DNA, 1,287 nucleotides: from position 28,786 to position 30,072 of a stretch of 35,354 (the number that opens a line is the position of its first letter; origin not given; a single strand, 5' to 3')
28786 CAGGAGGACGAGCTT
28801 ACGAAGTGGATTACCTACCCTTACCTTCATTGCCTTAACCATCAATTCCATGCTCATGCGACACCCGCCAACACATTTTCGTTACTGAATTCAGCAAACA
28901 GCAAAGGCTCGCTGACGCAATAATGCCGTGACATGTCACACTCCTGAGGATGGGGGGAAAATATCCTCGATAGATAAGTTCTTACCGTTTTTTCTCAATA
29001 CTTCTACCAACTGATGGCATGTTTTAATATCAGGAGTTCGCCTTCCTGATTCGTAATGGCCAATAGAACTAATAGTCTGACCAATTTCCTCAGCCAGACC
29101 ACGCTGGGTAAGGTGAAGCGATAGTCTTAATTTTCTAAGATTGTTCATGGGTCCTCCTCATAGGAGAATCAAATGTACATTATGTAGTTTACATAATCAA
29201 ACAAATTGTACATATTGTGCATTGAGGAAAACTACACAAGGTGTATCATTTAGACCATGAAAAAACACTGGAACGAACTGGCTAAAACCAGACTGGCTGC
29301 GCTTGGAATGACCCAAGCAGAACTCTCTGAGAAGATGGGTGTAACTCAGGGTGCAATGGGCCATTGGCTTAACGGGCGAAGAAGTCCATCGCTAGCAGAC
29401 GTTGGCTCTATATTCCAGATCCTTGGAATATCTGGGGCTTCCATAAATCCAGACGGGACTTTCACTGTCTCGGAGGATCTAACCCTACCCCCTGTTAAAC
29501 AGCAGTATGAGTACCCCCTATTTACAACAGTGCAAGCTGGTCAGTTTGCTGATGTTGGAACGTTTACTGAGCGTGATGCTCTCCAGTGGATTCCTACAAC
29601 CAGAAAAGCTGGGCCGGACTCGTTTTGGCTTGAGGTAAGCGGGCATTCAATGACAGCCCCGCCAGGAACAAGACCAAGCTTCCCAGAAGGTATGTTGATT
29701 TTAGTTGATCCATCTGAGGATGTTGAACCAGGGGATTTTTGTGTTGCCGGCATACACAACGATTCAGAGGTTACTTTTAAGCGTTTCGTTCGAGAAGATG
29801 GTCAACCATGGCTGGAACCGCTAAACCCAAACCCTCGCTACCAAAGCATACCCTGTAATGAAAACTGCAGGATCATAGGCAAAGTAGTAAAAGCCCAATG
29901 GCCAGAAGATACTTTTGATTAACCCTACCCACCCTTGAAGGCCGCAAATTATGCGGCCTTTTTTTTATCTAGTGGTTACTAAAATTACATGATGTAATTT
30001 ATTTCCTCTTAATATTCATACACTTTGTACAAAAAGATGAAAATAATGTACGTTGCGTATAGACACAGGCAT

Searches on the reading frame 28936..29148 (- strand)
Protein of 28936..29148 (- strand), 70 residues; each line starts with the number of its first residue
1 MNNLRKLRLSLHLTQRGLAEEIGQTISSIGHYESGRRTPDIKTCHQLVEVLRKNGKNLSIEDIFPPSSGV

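Call 4: search_protein_families(library=pfam, proteins=[window:28936-29148:-], max_evalue=0.01)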
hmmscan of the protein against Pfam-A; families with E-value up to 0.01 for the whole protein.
window:28936-29148:- (70 aa): 4 families
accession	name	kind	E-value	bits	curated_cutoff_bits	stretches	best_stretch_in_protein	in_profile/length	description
PF01381.28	HTH_3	-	2.6e-12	47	23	1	4-53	1-50/55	Helix-turn-helix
PF12844.13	HTH_19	-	8.5e-08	32.4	30.2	1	3-49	3-49/64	Helix-turn-helix domain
PF13560.12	HTH_31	-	2.1e-07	31.6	27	1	4-52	6-55/64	Helix-turn-helix domain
PF15731.11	MqsA_antitoxin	-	0.001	19.6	30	1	4-54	74-123/131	Antitoxin component of bacterial toxin-antitoxin system, MqsA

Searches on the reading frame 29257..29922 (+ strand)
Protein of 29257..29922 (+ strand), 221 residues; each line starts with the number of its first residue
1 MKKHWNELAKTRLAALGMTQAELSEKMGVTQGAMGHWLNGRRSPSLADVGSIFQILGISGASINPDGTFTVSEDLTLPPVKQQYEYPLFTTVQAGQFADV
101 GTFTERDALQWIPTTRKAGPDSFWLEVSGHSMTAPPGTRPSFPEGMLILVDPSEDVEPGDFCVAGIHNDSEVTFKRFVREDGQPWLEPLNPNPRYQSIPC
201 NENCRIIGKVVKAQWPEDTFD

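Call 4: search_protein_families(library=pfam, proteins=[window:29257-29922:+], max_evalue=0.01)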
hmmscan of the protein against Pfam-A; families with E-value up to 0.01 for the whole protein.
window:29257-29922:+ (221 aa): 3 families
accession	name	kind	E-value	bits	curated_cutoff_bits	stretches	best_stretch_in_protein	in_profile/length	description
PF00717.28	Peptidase_S24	-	2.7e-24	85.6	23.3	1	87-211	1-116/116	Peptidase S24-like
PF01381.28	HTH_3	-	1.2e-09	38.5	23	1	10-59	3-51/55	Helix-turn-helix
PF13560.12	HTH_31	-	1.4e-07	32.2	27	1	8-61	6-59/64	Helix-turn-helix domain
